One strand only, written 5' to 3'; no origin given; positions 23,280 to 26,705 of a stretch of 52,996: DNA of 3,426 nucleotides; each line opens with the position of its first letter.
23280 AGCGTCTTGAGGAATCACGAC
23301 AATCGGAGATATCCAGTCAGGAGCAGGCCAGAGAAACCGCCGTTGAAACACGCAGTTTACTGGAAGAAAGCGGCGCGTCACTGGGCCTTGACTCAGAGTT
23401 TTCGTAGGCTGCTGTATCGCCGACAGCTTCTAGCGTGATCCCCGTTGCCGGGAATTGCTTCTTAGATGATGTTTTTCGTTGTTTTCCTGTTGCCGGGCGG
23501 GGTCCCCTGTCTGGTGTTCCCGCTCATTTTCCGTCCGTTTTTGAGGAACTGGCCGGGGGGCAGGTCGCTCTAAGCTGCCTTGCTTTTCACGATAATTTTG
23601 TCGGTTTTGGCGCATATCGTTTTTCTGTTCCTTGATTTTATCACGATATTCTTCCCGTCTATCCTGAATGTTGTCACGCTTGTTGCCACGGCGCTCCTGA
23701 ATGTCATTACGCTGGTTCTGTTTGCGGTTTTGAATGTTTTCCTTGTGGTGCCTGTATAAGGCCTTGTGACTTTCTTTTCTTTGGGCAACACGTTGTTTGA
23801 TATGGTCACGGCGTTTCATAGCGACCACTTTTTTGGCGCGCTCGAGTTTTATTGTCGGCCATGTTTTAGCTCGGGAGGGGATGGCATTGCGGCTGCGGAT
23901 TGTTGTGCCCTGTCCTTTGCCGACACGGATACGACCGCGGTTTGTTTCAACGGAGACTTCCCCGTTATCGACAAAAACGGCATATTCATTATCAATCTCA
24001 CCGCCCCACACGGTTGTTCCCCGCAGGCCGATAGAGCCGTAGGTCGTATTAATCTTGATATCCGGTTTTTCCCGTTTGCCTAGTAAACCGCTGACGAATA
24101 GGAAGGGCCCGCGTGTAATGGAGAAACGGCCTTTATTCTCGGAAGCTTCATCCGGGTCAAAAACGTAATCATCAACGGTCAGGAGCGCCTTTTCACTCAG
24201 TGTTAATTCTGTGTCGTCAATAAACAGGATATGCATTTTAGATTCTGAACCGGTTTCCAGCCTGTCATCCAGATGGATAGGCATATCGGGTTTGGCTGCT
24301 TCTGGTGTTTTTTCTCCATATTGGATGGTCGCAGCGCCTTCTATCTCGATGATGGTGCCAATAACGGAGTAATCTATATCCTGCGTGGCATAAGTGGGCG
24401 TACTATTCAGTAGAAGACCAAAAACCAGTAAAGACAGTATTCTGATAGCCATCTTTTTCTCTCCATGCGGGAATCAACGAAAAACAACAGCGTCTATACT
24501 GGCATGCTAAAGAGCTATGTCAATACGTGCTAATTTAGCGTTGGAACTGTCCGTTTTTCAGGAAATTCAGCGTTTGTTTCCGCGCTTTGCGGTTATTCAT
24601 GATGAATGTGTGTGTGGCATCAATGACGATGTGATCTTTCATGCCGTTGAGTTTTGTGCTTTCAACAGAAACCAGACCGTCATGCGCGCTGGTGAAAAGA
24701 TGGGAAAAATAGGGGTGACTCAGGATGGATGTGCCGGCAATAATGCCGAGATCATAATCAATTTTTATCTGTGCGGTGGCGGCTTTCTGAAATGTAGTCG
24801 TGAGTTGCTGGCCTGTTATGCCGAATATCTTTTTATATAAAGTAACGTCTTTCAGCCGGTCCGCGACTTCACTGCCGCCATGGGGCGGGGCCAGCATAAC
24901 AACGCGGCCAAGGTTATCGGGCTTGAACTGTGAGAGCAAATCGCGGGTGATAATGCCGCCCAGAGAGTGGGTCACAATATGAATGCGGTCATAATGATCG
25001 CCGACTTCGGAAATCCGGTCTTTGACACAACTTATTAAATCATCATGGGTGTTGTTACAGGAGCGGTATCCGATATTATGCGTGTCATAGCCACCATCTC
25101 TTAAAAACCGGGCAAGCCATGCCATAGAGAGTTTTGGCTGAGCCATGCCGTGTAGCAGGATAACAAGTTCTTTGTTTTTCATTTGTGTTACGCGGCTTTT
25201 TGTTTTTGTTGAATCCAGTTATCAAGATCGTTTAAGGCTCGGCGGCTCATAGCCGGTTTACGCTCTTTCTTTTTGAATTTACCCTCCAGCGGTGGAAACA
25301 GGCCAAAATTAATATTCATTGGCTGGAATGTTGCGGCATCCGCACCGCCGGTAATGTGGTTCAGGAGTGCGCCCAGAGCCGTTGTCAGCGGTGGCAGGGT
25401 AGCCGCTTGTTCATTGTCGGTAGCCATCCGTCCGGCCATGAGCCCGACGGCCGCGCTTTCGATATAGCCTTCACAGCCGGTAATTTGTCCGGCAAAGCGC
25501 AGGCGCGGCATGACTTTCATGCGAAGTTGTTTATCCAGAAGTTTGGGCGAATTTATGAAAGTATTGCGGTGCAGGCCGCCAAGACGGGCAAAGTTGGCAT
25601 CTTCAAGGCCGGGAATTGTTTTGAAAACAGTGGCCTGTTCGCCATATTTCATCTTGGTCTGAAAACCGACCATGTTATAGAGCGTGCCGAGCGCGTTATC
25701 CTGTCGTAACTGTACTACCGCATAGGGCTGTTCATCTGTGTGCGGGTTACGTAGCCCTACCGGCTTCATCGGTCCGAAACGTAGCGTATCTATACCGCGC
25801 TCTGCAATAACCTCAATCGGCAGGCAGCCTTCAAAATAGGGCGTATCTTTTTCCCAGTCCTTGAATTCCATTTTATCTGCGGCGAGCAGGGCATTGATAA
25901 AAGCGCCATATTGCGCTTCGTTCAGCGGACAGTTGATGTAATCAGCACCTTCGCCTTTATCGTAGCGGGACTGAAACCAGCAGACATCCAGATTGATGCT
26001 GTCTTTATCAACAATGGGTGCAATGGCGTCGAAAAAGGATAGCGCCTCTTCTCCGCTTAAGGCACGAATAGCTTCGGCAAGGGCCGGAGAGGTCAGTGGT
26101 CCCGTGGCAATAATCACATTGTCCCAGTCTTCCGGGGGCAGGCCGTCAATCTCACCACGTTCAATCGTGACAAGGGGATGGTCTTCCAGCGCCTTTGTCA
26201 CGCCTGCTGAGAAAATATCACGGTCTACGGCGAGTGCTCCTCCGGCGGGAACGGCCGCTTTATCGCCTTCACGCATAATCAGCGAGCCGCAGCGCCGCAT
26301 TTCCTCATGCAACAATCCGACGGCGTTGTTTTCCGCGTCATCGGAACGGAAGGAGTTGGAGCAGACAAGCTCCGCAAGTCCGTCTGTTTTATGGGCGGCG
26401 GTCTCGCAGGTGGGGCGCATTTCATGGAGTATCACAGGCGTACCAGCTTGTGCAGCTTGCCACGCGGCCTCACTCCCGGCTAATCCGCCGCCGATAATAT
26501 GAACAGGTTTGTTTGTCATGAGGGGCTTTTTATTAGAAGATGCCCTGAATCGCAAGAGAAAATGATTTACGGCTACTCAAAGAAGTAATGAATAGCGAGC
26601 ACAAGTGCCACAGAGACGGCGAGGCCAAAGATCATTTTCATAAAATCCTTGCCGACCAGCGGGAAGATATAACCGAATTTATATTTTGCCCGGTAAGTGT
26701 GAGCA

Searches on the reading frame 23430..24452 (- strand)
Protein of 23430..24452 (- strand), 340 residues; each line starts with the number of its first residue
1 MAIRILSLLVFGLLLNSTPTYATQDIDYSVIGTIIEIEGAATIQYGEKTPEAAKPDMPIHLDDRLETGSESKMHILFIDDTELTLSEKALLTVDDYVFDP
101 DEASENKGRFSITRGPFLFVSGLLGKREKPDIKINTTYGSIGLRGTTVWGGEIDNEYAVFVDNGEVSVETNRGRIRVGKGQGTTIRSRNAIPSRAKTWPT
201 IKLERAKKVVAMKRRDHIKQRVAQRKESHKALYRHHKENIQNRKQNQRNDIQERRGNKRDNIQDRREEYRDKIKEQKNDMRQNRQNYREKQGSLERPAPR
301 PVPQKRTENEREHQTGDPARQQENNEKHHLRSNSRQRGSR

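Call 78: search_protein_families(library=pfam, proteins=[window:23430-24452:-], max_evalue=0.00001)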
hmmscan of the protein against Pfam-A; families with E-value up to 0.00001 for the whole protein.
window:23430-24452:- (340 aa): 1 family
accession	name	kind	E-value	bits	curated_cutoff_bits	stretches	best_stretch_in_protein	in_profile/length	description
PF04773.18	FecR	-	1.8e-07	31.9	24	1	63-166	1-96/97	FecR protein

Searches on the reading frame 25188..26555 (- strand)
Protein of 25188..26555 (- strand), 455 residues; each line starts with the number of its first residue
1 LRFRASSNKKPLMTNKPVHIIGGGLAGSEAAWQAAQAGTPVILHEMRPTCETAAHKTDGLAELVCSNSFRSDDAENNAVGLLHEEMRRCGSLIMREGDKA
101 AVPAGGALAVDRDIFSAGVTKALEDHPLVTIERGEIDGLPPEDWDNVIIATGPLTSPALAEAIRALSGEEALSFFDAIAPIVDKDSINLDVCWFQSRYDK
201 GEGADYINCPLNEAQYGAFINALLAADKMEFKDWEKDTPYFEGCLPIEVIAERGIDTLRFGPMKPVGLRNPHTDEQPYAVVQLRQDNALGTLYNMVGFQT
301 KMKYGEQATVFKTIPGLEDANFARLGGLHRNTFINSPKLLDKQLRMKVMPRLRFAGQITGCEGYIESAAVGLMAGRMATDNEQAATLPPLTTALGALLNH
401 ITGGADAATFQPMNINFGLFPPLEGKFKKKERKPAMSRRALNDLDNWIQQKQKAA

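Call 78: search_protein_families(library=pfam, proteins=[window:25188-26555:-], max_evalue=0.00001)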
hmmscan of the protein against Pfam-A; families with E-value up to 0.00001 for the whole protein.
window:25188-26555:- (455 aa): 1 family
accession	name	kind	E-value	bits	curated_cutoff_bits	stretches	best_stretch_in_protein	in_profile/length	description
PF01134.28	GIDA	-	1.8e-100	337.2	22.1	1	18-380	2-385/391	Glucose inhibited division protein A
